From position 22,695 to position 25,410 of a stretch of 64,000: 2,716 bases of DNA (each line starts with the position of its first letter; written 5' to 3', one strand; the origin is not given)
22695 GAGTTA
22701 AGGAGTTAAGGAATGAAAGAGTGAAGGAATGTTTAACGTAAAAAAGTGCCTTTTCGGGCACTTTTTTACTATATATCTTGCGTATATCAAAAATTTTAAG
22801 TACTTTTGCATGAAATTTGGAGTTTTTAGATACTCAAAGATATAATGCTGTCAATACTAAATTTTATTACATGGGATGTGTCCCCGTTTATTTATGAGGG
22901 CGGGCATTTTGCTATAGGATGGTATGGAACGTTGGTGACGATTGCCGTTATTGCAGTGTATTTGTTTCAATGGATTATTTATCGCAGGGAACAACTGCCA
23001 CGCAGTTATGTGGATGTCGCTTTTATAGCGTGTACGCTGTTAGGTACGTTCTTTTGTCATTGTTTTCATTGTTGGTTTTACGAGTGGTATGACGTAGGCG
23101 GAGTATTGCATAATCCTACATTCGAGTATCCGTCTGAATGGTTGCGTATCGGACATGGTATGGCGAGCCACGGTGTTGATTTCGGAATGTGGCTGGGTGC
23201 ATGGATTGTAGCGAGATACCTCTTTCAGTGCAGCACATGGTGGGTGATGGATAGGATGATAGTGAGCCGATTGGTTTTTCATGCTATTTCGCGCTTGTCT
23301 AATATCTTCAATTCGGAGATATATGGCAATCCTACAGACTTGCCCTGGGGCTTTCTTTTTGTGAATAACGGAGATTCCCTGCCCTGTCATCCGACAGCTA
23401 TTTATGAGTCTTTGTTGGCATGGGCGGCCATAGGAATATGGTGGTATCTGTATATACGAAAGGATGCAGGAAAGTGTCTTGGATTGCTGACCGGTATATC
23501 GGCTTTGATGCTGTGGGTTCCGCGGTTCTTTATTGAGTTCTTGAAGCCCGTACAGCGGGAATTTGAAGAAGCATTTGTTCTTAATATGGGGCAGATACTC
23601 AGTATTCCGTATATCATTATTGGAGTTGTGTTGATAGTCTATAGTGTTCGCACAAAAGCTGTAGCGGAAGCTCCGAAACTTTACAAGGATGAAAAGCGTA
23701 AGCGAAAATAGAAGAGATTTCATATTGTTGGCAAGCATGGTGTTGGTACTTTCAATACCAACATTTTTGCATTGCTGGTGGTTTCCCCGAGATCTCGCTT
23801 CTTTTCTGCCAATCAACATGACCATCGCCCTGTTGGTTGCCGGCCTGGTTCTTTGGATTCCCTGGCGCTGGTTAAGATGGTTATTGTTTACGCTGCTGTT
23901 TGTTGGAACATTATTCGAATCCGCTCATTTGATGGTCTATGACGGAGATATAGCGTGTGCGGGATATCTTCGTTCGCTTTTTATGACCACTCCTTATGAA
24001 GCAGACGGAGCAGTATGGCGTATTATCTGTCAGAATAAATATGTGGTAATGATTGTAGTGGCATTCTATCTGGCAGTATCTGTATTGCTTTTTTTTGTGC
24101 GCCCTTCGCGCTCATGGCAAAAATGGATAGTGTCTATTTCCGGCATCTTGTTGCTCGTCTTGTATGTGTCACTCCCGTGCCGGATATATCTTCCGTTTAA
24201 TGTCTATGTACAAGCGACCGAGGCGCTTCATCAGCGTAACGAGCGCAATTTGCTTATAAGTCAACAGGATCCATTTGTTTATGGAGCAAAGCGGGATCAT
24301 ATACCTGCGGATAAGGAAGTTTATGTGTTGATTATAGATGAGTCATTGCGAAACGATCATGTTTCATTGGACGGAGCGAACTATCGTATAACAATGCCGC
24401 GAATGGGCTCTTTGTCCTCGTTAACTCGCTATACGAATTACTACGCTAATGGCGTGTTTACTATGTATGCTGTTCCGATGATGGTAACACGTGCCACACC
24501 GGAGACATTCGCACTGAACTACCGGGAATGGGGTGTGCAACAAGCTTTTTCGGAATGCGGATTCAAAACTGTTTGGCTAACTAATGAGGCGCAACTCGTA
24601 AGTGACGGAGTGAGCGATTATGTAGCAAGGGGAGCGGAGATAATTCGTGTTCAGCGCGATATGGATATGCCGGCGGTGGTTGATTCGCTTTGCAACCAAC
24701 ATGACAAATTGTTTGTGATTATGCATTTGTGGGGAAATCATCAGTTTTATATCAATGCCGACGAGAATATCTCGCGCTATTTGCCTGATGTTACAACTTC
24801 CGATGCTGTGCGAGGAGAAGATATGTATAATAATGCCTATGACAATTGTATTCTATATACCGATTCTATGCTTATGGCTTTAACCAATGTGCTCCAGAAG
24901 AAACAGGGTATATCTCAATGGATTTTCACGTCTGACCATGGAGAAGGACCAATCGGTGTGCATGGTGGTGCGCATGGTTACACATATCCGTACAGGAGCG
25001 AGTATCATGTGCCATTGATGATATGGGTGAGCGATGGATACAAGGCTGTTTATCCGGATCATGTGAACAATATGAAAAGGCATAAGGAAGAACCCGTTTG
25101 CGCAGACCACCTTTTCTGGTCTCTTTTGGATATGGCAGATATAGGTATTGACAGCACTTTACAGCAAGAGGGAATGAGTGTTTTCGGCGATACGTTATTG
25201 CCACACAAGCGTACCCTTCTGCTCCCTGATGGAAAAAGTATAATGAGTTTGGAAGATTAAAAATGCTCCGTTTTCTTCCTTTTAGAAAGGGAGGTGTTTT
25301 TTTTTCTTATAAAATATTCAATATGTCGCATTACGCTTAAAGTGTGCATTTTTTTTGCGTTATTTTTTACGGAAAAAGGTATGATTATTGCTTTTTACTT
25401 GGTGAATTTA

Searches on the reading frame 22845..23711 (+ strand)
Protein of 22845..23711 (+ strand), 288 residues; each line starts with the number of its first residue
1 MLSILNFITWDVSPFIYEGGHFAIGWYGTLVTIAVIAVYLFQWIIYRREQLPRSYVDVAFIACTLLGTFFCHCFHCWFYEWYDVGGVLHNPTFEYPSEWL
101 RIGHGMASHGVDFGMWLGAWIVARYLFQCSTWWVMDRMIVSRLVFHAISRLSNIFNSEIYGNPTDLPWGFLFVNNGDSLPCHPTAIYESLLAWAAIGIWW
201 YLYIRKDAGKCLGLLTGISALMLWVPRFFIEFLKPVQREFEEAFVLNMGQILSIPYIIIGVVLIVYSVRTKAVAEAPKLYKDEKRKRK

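Call 8: search_protein_families(library=pfam, proteins=[window:22845-23711:+], max_evalue=0.001)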
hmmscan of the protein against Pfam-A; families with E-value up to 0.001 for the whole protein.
window:22845-23711:+ (288 aa): 1 family
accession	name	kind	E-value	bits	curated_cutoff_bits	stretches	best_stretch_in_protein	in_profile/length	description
PF01790.23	LGT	-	1.3e-39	136.4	24.9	1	18-266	5-240/240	Prolipoprotein diacylglyceryl transferase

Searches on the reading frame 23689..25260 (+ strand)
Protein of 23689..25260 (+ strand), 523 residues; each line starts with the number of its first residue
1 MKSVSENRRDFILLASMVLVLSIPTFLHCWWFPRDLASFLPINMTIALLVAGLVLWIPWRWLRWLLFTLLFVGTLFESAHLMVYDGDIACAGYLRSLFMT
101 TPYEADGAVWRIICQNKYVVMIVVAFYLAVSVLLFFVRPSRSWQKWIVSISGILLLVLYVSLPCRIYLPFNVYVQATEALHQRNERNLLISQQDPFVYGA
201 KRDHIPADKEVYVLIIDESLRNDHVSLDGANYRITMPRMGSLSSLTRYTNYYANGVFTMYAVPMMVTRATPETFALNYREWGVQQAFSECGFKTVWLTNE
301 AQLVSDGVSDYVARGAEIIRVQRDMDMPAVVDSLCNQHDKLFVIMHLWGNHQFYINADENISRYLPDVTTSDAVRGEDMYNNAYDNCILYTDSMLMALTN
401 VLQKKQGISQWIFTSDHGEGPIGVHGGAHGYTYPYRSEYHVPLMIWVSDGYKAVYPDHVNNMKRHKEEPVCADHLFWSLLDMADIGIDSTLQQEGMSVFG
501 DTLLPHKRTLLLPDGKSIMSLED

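Call 8: search_protein_families(library=pfam, proteins=[window:23689-25260:+], max_evalue=0.001)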
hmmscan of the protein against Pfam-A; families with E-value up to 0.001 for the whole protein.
window:23689-25260:+ (523 aa): 1 family
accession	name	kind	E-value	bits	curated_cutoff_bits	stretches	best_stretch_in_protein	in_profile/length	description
PF00884.28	Sulfatase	-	3.5e-22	79.5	25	1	212-485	3-301/301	Sulfatase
